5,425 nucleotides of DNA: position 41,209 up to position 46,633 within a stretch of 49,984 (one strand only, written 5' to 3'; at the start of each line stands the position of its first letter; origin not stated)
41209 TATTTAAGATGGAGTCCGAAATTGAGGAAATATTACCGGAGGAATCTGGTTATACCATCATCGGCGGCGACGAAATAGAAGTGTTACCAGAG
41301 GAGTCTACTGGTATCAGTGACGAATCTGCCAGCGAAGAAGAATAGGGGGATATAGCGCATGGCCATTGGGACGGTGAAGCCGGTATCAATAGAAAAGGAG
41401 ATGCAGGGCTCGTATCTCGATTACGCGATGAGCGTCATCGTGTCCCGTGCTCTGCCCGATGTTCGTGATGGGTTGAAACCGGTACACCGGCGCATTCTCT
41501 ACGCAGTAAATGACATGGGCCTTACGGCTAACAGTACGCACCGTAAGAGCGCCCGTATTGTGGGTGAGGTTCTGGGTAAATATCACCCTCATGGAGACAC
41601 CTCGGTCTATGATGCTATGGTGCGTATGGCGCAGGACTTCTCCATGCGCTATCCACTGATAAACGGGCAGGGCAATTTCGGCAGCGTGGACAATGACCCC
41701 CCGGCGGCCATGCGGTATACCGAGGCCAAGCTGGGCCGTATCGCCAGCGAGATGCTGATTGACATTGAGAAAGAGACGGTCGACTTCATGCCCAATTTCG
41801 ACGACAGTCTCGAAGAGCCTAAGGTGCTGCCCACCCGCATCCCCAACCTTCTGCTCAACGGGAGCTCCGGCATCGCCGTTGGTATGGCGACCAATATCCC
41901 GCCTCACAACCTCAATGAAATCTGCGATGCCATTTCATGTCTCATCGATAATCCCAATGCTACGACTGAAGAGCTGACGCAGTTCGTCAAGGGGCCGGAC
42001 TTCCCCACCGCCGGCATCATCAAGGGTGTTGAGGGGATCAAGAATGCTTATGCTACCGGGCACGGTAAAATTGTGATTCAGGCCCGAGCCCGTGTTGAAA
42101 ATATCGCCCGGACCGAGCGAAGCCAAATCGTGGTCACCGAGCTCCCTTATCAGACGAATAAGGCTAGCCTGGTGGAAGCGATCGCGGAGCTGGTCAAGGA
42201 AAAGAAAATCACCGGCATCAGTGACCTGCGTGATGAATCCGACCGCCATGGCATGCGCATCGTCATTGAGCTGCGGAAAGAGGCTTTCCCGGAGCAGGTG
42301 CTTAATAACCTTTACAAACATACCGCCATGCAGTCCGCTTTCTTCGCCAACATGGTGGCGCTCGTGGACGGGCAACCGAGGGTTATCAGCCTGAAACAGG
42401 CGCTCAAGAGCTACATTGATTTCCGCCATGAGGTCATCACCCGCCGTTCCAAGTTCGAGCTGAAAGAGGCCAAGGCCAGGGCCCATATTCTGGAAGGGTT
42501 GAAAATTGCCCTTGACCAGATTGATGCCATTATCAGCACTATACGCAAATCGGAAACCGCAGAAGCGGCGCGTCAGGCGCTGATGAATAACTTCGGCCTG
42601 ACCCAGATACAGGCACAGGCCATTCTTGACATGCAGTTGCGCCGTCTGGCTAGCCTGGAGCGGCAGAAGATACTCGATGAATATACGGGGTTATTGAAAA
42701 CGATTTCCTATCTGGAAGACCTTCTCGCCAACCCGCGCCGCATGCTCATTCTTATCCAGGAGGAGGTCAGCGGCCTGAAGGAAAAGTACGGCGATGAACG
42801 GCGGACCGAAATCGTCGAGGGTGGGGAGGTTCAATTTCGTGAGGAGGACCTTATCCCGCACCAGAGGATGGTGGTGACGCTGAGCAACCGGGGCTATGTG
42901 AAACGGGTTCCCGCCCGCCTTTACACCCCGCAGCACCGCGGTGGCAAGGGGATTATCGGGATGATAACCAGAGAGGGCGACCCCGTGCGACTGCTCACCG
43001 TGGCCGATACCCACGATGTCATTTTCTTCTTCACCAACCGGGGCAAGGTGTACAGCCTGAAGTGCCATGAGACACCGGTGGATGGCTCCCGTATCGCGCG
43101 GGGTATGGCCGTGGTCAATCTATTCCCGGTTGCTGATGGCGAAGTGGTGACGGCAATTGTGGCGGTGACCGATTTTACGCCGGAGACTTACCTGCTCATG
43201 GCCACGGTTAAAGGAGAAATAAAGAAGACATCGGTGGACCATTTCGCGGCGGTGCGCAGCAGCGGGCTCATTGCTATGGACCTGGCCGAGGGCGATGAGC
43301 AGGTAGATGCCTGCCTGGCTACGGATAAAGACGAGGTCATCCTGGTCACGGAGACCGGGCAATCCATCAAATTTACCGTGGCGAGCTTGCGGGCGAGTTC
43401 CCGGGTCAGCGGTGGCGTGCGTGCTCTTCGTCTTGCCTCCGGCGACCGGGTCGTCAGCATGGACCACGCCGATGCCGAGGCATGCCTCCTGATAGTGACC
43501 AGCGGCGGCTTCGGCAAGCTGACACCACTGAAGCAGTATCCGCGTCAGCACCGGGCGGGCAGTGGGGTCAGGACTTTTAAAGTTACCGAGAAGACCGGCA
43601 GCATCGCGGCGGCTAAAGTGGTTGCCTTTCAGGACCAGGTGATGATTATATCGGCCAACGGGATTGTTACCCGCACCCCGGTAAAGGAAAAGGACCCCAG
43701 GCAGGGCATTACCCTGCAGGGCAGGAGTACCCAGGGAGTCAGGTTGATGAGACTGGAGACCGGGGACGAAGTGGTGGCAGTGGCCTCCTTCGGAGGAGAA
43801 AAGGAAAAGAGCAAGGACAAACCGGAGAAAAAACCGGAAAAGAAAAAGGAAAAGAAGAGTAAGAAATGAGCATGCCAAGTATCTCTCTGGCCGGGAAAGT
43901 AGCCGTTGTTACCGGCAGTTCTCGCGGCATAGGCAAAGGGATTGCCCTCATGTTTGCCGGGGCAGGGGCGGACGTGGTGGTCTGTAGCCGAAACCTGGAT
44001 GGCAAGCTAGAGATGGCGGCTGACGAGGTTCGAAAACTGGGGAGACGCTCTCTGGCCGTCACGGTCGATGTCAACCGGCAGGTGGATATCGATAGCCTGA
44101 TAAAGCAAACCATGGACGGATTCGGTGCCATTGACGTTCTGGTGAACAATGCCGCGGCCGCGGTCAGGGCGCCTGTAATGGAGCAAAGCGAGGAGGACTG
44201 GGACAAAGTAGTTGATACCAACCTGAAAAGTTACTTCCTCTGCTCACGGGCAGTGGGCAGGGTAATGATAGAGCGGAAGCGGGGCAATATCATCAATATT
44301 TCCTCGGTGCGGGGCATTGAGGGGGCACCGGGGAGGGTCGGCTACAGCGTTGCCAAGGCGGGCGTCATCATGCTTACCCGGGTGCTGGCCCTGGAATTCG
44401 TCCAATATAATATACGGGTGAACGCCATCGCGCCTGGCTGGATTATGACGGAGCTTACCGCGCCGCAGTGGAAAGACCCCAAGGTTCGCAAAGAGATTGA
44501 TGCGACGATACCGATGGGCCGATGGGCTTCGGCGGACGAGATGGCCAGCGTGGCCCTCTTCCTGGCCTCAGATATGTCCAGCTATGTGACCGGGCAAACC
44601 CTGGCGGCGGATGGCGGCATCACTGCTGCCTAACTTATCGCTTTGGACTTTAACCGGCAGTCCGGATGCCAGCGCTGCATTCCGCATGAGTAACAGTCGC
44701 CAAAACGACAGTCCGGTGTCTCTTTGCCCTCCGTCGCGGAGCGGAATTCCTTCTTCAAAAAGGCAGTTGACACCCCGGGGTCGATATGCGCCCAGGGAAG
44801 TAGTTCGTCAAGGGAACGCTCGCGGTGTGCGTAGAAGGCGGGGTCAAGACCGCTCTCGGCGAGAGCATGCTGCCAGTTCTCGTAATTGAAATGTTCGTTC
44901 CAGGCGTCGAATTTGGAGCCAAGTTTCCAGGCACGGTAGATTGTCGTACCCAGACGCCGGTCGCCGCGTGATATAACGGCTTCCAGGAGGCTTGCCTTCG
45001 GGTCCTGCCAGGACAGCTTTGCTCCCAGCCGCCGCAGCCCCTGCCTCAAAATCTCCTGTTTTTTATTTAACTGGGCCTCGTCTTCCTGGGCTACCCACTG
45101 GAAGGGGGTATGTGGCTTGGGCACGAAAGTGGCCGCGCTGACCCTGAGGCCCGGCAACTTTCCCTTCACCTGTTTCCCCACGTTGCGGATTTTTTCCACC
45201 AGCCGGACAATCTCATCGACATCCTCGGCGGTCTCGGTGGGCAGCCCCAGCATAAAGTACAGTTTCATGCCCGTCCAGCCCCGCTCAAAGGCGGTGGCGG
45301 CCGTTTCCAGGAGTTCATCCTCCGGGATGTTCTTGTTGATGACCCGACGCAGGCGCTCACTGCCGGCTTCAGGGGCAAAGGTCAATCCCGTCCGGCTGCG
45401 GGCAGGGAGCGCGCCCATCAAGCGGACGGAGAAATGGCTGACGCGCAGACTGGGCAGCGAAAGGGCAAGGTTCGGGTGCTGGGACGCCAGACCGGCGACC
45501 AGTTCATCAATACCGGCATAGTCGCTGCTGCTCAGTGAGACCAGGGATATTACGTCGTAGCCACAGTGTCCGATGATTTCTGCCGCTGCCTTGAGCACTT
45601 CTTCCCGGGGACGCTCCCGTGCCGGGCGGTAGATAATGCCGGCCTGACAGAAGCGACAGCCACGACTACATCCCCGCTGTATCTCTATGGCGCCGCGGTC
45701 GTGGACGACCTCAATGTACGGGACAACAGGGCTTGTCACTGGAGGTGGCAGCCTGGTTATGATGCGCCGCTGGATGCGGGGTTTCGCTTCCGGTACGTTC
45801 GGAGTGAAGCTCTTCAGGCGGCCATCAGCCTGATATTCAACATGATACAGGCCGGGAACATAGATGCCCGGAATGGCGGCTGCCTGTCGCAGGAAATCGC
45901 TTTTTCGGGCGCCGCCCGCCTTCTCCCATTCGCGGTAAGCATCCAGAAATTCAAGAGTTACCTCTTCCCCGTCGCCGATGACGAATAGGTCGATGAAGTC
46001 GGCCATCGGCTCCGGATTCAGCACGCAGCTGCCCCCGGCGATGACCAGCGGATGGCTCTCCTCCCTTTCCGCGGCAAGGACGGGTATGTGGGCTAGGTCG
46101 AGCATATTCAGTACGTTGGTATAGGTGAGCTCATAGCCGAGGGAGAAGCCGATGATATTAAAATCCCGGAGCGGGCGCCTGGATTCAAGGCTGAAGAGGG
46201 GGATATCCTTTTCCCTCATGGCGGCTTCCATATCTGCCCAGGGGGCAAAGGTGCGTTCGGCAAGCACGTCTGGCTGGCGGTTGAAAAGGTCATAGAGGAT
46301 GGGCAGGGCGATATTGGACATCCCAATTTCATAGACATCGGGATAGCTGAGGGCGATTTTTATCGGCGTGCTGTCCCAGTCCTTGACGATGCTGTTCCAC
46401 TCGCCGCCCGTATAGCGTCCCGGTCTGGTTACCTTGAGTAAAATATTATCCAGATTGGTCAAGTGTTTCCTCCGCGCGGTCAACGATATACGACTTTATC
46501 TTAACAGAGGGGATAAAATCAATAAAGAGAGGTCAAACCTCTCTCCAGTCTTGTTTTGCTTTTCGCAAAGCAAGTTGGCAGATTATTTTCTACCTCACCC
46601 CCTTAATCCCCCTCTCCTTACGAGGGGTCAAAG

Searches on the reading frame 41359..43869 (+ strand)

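Call 66: search_protein_families(library=pfam, proteins=[window:41359-43869:+], max_evalue=0.00001)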
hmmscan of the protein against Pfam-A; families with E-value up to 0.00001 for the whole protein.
window:41359-43869:+ (836 aa): 2 families
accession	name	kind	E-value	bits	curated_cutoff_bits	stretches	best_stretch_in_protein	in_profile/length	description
PF00521.26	DNA_topoisoIV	-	3.1e-167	557.3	31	1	30-469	1-430/432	DNA gyrase/topoisomerase IV, subunit A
PF03989.18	DNA_gyraseA_C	-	4.3e-48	160.9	27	4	710-755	3-47/48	DNA gyrase C-terminal domain, beta-propeller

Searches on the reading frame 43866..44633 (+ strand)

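Call 66: search_protein_families(library=pfam, proteins=[window:43866-44633:+], max_evalue=0.00001)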
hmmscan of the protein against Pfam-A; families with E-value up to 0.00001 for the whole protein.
window:43866-44633:+ (255 aa): 3 families
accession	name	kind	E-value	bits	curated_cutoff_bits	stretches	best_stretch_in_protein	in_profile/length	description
PF13561.12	adh_short_C2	-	1.6e-69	234.5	27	1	19-253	5-236/236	Enoyl-(Acyl carrier protein) reductase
PF00106.31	adh_short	-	3.6e-58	196.7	26.6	1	11-204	1-193/195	short chain dehydrogenase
PF08659.16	KR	-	5.4e-11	43.2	22.6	1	14-164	4-153/180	KR domain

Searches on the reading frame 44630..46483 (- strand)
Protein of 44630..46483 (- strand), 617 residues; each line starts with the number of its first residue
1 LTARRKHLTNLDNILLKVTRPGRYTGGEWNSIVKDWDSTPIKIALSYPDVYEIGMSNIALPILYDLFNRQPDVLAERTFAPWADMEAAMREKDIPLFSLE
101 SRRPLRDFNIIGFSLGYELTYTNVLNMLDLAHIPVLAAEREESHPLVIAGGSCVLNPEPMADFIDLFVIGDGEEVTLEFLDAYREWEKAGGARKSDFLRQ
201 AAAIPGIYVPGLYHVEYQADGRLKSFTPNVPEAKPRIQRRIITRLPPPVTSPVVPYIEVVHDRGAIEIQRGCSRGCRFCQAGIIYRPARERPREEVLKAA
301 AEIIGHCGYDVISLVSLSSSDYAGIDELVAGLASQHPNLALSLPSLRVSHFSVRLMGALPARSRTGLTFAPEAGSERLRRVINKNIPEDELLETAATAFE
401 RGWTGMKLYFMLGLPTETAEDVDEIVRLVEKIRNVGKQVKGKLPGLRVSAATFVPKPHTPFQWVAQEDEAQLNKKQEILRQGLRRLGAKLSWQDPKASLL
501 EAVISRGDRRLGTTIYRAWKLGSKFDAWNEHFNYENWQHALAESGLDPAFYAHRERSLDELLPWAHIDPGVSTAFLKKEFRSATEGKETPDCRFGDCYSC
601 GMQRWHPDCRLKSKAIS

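Call 66: search_protein_families(library=pfam, proteins=[window:44630-46483:-], max_evalue=0.00001)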
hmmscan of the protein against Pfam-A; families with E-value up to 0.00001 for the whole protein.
window:44630-46483:- (617 aa): 2 families
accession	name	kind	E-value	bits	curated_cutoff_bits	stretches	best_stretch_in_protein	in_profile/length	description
PF19864.5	Radical_SAM_N2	-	1.1e-65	220.1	29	1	61-210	3-151/151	Radical SAM proteins, N-terminal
PF04055.27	Radical_SAM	-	9.3e-20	71.9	29.5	1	266-429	1-166/166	Radical SAM superfamily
